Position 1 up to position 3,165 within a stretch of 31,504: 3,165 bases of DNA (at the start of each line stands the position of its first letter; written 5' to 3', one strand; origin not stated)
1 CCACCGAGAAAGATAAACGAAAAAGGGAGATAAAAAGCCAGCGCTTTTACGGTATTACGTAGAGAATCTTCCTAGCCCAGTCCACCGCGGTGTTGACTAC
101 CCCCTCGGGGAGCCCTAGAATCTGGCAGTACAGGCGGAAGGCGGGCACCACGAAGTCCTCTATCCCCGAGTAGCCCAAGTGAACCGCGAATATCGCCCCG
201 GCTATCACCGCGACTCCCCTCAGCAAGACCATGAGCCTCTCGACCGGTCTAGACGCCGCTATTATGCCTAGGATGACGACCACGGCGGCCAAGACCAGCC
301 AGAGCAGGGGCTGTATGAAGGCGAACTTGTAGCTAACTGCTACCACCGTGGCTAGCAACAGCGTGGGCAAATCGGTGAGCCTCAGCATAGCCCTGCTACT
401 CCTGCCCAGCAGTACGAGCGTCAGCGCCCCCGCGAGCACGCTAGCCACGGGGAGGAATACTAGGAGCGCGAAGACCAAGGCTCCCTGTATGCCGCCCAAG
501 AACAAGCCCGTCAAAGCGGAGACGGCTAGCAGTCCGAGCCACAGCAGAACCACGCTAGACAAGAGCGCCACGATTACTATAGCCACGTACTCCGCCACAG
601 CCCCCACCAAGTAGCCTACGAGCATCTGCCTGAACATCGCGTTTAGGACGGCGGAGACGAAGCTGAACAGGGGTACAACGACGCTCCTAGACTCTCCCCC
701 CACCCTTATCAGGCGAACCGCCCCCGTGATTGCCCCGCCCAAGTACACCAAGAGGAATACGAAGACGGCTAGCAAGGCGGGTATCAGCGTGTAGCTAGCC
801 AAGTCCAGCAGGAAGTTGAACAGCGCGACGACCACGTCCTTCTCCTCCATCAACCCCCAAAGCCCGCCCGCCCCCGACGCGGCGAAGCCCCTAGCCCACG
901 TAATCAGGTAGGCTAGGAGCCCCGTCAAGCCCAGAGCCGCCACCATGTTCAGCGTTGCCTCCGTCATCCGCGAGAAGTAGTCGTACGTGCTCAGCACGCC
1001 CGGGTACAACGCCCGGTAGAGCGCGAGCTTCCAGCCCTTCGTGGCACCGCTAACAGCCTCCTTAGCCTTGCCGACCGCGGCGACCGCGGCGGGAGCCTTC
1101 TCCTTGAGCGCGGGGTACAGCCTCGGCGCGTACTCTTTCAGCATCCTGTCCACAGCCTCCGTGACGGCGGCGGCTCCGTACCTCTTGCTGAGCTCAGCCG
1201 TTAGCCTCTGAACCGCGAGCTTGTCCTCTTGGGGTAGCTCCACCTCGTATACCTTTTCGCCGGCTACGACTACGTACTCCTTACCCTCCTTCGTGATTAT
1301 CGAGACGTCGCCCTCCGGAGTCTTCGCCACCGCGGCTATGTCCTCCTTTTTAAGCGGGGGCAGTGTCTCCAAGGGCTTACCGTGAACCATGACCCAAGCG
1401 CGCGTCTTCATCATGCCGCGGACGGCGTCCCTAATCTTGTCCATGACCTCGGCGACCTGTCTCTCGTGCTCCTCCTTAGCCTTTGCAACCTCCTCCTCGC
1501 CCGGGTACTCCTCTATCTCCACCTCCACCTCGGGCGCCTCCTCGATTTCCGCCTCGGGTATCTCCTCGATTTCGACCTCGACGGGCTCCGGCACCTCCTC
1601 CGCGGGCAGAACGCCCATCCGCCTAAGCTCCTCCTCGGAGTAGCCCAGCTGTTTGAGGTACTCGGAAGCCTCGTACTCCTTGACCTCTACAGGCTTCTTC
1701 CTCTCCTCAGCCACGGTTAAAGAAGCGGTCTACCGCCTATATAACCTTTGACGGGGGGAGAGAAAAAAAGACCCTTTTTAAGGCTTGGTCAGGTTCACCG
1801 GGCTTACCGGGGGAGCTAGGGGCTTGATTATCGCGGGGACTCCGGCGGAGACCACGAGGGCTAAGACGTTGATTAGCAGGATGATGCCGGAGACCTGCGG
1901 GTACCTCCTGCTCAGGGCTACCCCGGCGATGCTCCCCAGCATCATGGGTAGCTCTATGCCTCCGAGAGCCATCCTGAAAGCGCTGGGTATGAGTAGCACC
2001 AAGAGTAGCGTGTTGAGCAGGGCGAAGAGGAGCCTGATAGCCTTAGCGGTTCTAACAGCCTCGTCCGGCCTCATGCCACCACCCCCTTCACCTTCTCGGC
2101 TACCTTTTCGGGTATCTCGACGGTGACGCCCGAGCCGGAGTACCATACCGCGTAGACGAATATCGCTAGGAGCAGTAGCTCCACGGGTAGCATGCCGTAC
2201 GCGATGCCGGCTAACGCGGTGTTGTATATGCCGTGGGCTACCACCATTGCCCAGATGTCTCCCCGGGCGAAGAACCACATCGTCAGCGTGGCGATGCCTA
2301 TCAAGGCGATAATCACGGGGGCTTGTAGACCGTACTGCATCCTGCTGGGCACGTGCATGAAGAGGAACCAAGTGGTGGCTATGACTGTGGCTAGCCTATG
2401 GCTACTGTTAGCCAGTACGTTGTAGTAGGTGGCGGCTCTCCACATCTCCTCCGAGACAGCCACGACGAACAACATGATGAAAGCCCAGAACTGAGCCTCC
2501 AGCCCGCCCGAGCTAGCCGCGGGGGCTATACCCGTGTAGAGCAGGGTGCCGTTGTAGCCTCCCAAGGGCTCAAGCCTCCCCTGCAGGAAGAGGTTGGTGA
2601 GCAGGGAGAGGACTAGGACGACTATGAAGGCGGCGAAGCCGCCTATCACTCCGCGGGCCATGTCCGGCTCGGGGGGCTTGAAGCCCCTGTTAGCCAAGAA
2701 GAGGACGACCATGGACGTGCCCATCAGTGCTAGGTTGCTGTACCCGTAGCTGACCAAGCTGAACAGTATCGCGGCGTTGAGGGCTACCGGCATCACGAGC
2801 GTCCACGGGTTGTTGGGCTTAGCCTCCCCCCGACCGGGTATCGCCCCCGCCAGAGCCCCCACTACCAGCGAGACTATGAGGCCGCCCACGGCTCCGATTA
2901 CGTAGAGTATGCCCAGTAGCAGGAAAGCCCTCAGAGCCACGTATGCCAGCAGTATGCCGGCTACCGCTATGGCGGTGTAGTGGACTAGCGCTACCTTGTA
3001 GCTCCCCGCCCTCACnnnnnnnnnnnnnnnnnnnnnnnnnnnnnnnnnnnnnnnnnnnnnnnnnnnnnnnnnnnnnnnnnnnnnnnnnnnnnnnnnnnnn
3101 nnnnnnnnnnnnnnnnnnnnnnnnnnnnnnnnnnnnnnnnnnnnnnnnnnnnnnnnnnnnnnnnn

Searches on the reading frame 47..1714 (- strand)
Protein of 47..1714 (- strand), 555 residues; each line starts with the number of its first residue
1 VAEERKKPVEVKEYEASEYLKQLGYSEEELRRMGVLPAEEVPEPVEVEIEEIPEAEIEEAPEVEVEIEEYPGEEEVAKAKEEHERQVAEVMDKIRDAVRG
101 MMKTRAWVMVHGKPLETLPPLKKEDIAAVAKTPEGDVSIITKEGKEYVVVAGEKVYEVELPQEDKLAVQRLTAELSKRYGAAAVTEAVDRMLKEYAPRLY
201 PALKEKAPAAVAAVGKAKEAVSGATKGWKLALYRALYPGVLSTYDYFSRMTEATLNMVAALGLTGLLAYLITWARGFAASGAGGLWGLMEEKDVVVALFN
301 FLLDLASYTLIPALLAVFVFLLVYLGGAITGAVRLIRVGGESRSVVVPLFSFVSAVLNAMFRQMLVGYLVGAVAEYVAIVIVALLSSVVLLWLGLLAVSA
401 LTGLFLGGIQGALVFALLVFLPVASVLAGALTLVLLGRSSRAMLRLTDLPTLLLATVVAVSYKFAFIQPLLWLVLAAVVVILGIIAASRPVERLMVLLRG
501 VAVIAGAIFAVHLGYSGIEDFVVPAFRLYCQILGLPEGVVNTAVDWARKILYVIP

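Call 27: search_protein_families(library=pfam, max_evalue=0.01, proteins=[window:47-1714:-])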
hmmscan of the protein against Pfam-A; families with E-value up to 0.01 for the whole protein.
window:47-1714:- (555 aa): 0 families

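Call 53: find_encoding_contigs(protein=window:47-1714:-, flank=10000, max_places=10)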
Protein window:47-1714:- (555 aa): 1 contig read that carries it; 1 place shown.
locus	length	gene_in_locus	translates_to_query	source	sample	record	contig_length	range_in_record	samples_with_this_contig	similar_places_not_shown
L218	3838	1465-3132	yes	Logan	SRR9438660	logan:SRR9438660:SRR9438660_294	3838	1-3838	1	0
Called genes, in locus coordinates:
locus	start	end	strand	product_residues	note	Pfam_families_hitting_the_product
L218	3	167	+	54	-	?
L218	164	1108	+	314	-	PF02517:Rce1-like (weak)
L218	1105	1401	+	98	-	-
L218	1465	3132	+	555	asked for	-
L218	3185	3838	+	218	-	?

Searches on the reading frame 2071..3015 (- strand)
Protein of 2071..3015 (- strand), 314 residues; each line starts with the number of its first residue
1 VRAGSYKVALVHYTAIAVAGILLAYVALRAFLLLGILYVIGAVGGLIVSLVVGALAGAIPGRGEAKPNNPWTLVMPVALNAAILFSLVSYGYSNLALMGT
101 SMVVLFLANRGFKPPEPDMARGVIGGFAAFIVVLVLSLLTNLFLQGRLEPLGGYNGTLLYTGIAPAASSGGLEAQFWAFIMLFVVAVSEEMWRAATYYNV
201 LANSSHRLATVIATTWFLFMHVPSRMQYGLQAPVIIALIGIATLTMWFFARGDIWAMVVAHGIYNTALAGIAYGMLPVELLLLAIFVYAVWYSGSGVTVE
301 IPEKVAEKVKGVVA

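Call 27: search_protein_families(library=pfam, max_evalue=0.01, proteins=[window:2071-3015:-])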
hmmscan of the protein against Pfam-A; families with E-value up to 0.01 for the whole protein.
window:2071-3015:- (314 aa): 1 family
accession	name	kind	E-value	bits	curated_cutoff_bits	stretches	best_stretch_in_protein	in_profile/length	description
PF02517.21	Rce1-like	-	6e-07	30.1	22.4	1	176-266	6-92/93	Type II CAAX prenyl endopeptidase Rce1-like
